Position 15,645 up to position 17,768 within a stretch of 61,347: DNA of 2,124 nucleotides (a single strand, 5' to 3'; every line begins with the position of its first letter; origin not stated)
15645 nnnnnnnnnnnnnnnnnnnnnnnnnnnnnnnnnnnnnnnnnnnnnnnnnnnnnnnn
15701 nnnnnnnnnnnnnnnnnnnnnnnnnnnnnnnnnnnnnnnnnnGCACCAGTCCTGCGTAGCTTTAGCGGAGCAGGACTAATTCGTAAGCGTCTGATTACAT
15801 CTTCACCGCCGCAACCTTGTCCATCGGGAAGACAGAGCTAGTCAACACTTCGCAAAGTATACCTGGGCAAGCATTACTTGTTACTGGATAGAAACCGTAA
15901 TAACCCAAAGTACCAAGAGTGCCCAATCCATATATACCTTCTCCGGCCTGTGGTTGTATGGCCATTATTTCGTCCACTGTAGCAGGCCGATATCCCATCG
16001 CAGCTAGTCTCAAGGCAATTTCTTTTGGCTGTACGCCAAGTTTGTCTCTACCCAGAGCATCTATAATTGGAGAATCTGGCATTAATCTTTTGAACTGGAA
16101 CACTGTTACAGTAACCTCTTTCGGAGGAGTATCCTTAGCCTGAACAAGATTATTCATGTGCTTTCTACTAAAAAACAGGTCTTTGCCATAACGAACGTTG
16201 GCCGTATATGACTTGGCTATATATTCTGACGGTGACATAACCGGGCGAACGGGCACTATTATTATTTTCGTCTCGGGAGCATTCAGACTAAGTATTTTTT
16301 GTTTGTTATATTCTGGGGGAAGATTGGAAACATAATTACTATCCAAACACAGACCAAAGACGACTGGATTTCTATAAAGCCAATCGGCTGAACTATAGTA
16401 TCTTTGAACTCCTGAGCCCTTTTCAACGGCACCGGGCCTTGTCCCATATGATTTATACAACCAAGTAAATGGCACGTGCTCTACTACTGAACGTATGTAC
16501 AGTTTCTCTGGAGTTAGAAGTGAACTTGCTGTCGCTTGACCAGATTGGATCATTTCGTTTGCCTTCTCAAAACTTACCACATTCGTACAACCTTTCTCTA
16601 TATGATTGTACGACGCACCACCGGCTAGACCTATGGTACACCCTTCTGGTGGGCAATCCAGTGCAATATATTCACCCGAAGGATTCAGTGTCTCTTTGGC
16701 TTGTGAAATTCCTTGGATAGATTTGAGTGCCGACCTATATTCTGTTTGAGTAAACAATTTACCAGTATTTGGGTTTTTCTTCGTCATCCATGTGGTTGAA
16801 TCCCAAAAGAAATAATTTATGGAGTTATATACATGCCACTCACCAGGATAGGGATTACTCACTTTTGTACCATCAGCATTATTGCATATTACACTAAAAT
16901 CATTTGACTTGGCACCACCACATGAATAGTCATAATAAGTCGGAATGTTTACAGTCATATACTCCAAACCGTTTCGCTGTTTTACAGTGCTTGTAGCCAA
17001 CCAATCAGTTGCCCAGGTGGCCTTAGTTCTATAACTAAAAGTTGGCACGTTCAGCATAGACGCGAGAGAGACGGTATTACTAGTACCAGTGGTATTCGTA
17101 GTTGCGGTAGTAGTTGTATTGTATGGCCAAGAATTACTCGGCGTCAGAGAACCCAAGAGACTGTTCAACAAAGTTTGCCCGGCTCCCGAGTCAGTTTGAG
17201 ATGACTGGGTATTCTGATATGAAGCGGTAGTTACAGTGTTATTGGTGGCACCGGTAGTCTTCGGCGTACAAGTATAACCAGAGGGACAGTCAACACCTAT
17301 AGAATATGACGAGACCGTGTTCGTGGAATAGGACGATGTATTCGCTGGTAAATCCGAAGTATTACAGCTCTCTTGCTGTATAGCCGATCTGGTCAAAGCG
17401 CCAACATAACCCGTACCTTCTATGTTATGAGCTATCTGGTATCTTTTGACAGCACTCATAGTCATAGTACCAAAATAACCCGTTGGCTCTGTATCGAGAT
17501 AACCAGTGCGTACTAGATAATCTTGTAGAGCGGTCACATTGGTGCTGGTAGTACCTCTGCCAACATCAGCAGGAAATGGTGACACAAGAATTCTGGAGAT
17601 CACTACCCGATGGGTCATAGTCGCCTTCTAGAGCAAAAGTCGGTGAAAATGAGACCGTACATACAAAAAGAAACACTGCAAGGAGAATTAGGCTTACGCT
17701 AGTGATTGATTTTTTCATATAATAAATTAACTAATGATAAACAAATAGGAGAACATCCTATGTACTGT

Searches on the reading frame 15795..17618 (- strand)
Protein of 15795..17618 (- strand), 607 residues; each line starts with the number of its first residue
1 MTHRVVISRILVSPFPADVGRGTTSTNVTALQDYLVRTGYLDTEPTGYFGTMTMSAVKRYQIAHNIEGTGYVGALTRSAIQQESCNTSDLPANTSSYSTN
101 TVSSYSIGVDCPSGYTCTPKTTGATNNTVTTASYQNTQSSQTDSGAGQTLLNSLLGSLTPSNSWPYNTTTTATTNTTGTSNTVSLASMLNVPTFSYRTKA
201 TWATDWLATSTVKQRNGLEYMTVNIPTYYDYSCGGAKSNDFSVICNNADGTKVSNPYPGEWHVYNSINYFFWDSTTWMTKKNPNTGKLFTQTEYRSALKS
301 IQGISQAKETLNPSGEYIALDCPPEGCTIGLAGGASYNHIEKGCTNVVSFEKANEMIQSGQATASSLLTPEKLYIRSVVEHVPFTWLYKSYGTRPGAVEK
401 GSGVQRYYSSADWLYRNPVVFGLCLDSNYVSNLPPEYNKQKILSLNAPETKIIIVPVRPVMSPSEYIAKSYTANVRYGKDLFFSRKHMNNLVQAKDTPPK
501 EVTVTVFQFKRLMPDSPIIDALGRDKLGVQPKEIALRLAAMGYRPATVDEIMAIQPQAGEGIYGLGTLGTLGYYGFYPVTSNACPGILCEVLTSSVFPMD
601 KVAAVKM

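Call 48: search_protein_families(library=pfam, proteins=[window:15795-17618:-], max_evalue=0.01)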
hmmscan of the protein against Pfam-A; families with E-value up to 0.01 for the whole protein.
window:15795-17618:- (607 aa): 1 family
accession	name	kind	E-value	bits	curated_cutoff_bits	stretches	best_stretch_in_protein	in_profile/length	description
PF01471.23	PG_binding_1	-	2.9e-14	53.4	23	1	25-80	2-57/57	Putative peptidoglycan binding domain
